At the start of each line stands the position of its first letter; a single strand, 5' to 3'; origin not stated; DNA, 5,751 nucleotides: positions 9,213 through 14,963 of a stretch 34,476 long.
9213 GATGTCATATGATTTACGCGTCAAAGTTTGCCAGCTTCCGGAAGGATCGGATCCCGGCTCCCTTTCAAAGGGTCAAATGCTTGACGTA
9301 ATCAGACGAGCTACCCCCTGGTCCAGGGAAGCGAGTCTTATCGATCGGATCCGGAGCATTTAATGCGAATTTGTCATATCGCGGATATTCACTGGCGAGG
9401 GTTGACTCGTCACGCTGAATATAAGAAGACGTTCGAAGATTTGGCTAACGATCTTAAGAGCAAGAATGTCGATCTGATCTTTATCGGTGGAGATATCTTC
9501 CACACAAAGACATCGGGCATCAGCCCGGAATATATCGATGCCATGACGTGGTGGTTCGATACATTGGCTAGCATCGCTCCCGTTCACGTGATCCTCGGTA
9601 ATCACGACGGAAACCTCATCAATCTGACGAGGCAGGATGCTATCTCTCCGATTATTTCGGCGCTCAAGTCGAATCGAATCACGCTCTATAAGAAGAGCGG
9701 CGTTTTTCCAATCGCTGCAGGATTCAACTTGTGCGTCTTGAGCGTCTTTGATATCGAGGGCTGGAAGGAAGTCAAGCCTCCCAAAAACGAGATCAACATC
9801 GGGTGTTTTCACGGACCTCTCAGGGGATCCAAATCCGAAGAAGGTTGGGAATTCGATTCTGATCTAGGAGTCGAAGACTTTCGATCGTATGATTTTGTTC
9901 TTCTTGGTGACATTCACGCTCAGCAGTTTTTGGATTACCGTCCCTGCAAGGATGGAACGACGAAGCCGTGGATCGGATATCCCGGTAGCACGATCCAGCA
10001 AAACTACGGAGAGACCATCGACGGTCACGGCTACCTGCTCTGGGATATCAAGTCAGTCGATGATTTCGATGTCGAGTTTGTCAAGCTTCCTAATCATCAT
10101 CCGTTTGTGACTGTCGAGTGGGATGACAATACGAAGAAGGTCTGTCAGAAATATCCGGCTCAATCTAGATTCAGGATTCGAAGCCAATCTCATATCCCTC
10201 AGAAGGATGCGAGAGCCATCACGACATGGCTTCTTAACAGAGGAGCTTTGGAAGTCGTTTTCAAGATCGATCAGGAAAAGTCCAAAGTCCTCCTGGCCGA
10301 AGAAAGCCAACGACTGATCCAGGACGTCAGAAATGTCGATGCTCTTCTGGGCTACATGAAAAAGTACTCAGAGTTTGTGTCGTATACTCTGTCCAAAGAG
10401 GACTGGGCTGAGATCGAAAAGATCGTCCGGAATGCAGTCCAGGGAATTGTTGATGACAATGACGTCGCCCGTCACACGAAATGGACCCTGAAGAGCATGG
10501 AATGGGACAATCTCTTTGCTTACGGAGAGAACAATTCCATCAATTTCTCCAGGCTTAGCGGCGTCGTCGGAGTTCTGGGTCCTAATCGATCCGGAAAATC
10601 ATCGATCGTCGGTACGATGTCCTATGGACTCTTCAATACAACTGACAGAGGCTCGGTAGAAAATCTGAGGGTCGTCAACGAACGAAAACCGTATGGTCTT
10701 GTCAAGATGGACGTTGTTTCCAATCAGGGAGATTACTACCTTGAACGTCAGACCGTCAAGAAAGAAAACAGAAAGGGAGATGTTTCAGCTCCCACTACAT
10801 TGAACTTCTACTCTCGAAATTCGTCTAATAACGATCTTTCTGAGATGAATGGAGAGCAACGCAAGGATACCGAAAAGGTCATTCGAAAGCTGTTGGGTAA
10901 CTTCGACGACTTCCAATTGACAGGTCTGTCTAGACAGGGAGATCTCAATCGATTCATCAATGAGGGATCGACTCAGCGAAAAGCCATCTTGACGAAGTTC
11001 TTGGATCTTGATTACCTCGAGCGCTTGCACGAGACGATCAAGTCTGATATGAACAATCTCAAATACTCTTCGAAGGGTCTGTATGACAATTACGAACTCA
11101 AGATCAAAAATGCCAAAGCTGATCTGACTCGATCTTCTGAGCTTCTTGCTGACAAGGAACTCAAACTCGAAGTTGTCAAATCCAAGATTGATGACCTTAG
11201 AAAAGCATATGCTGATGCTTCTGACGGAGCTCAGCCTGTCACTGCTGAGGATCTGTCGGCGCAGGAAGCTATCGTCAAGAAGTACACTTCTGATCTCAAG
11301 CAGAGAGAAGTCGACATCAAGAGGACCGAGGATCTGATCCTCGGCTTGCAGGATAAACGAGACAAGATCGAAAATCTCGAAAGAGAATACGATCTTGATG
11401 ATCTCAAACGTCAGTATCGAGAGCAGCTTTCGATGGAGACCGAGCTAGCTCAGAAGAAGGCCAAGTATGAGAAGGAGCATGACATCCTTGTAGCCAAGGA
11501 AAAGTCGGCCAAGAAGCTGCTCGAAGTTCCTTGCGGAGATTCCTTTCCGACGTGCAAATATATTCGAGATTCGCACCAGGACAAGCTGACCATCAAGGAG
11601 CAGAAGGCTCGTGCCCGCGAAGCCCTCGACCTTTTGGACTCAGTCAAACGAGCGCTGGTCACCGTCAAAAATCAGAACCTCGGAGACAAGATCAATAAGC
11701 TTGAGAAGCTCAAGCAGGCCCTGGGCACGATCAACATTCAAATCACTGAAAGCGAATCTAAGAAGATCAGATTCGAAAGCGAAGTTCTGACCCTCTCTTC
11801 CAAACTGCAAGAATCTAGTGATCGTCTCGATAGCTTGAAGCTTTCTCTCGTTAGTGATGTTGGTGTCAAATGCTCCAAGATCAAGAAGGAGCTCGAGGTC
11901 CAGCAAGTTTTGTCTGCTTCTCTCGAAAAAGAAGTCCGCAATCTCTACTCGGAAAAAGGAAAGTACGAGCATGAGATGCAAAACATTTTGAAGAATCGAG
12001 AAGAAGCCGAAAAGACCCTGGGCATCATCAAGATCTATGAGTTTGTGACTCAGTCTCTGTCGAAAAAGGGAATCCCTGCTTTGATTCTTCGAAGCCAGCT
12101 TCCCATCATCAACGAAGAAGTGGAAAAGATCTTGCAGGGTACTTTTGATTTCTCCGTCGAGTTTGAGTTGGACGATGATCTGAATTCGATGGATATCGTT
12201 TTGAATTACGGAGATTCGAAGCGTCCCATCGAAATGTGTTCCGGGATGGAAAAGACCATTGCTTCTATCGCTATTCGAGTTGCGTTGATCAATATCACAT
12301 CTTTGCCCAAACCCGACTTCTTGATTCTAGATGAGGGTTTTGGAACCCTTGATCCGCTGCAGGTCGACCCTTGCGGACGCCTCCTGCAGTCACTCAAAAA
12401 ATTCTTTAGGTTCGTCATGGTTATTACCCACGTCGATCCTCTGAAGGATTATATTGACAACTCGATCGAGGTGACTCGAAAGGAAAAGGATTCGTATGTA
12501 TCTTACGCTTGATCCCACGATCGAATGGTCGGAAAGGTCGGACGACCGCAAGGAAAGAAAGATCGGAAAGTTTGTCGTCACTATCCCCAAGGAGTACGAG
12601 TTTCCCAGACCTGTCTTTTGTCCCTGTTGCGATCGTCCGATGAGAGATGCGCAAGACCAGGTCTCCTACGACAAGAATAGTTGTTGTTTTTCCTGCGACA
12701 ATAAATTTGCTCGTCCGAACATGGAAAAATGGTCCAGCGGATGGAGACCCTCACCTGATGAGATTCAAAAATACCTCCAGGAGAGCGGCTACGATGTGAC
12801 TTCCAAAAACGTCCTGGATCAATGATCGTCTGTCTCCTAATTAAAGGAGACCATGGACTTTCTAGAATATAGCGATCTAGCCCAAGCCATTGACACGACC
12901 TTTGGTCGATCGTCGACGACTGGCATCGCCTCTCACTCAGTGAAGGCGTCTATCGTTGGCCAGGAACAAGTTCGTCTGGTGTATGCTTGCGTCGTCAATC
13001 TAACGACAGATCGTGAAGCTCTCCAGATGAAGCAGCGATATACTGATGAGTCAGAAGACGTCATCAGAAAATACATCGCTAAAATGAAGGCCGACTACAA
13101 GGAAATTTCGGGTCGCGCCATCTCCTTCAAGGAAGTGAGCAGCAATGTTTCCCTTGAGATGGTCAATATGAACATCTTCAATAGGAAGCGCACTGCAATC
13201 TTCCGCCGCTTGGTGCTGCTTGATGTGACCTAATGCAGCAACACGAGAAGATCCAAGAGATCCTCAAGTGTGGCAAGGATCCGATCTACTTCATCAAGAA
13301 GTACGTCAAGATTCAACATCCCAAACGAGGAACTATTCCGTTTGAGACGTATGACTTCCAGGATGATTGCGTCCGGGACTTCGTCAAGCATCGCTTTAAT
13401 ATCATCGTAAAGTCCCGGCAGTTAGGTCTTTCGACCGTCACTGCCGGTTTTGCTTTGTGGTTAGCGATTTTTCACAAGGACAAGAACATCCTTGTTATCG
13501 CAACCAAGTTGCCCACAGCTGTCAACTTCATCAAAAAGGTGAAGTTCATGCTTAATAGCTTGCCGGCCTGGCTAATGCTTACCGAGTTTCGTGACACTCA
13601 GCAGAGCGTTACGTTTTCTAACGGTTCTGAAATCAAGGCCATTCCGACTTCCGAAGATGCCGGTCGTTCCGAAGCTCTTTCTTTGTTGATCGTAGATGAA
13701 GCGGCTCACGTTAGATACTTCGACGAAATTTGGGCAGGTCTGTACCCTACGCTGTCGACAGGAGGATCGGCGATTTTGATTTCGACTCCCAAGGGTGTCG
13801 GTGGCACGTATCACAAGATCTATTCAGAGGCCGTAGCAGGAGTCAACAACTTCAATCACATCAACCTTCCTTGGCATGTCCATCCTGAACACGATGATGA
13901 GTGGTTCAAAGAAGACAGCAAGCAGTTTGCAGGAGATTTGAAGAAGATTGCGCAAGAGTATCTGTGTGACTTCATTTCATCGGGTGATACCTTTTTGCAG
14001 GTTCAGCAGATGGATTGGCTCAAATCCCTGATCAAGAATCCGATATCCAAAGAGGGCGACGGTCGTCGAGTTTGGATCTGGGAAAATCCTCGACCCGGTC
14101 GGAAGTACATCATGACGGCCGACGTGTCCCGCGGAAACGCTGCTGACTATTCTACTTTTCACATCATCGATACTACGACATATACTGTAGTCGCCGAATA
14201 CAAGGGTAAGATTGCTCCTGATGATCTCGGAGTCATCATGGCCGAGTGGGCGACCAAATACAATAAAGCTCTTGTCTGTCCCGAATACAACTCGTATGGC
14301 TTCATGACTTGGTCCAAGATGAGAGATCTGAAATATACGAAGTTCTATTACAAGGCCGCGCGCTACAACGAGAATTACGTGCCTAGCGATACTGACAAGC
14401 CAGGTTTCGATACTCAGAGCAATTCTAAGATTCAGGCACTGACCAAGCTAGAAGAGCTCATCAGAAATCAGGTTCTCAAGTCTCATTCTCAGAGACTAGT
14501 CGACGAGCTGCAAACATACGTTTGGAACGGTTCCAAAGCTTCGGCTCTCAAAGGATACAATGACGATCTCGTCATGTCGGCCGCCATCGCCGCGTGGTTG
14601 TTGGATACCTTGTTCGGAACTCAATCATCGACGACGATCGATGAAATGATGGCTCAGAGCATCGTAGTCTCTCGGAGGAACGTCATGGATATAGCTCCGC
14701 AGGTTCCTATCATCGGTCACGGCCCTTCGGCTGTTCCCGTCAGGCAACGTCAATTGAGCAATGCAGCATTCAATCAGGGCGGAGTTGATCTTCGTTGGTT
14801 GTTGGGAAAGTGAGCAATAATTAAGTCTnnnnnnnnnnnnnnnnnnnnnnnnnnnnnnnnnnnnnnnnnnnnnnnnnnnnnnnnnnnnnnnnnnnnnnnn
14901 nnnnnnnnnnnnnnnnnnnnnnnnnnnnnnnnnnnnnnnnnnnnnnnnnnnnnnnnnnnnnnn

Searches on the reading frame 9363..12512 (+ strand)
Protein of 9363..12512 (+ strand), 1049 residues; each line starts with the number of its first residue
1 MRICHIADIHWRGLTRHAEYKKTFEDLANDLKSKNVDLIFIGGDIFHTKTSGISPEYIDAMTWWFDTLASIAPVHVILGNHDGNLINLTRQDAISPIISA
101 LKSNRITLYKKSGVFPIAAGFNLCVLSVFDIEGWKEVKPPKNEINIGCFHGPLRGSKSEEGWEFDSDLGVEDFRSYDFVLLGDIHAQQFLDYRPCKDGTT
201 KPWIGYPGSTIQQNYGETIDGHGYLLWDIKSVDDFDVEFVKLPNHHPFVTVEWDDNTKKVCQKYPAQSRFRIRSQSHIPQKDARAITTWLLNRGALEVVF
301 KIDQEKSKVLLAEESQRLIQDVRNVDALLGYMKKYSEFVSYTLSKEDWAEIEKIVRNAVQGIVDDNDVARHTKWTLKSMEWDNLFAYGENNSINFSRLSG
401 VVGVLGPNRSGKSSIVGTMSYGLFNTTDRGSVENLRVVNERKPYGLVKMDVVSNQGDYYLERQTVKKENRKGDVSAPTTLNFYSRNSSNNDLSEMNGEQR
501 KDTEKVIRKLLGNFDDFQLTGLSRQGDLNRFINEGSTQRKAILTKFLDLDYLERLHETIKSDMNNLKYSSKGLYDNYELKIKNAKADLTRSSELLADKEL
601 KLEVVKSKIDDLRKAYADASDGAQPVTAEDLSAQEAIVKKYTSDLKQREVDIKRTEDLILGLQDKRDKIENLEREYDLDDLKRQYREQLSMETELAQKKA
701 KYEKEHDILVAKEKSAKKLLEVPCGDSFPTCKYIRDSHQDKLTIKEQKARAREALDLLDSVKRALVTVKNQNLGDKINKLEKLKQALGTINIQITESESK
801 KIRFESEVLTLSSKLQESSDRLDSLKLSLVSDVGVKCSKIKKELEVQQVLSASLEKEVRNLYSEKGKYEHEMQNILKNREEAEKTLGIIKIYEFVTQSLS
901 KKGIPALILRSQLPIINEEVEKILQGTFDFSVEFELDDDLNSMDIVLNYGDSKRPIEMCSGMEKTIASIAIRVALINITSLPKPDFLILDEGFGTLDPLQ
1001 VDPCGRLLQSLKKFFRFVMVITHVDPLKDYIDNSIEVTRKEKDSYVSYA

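Call 13: search_protein_families(library=pfam, proteins=[window:9363-12512:+], max_evalue=0.001)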
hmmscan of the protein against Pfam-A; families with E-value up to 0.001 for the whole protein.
window:9363-12512:+ (1049 aa): 3 families
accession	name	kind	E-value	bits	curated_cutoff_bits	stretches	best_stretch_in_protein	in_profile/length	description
PF00149.33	Metallophos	-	3e-15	57.6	21.5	1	1-186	1-190/191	Calcineurin-like phosphoesterase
PF02463.25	SMC_N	-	4e-08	33.4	40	1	376-1042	2-216/220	RecF/RecN/SMC N terminal domain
PF12850.12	Metallophos_2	-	9.9e-06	26.1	27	1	1-105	1-60/154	Calcineurin-like phosphoesterase superfamily domain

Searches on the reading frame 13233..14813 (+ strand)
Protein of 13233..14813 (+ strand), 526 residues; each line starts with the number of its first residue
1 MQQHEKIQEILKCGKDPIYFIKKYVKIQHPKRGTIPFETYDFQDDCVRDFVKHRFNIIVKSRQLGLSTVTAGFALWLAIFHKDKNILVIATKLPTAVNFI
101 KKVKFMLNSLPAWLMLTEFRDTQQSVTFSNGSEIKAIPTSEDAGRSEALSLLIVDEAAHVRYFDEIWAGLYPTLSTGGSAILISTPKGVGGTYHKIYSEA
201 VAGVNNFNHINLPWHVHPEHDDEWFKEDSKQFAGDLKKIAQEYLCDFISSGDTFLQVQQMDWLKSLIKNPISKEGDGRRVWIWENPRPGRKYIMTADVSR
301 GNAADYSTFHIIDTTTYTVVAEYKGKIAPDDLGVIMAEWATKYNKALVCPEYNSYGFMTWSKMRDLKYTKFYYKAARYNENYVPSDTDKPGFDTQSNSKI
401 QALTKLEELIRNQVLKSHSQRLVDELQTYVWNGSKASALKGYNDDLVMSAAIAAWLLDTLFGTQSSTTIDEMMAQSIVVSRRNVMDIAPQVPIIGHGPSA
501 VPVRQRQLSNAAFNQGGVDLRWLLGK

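Call 12: search_protein_families(library=phrogs, proteins=[window:13233-14813:+], max_evalue=0.001)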
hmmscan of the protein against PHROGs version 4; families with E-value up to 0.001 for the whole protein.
window:13233-14813:+ (526 aa): 11 families
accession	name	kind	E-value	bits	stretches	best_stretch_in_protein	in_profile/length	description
phrog_2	-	head and packaging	3e-47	162.9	1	23-455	253-590/807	terminase large subunit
phrog_5989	-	head and packaging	3e-39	136.1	1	4-160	108-263/347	terminase large subunit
phrog_36964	-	head and packaging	3.4e-29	102.5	2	67-325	435-706/890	terminase large subunit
phrog_24361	-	head and packaging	3.8e-17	63.5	1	320-454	1-135/162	terminase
phrog_7579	-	head and packaging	8.2e-16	58.9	1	55-259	19-225/239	terminase large subunit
phrog_38407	-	unknown function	2.6e-15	57.2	1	281-454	171-345/370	-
phrog_26724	-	unknown function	7.3e-11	43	1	15-189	11-186/192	-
phrog_9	-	head and packaging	2.5e-10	40.9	1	17-186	188-359/812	terminase large subunit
phrog_38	-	head and packaging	1.1e-07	31.9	1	12-470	268-716/760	terminase large subunit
phrog_675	-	head and packaging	2e-07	30.7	1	14-199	21-204/576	terminase large subunit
phrog_3746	-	head and packaging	6e-05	23.2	1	38-141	143-243/374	terminase large subunit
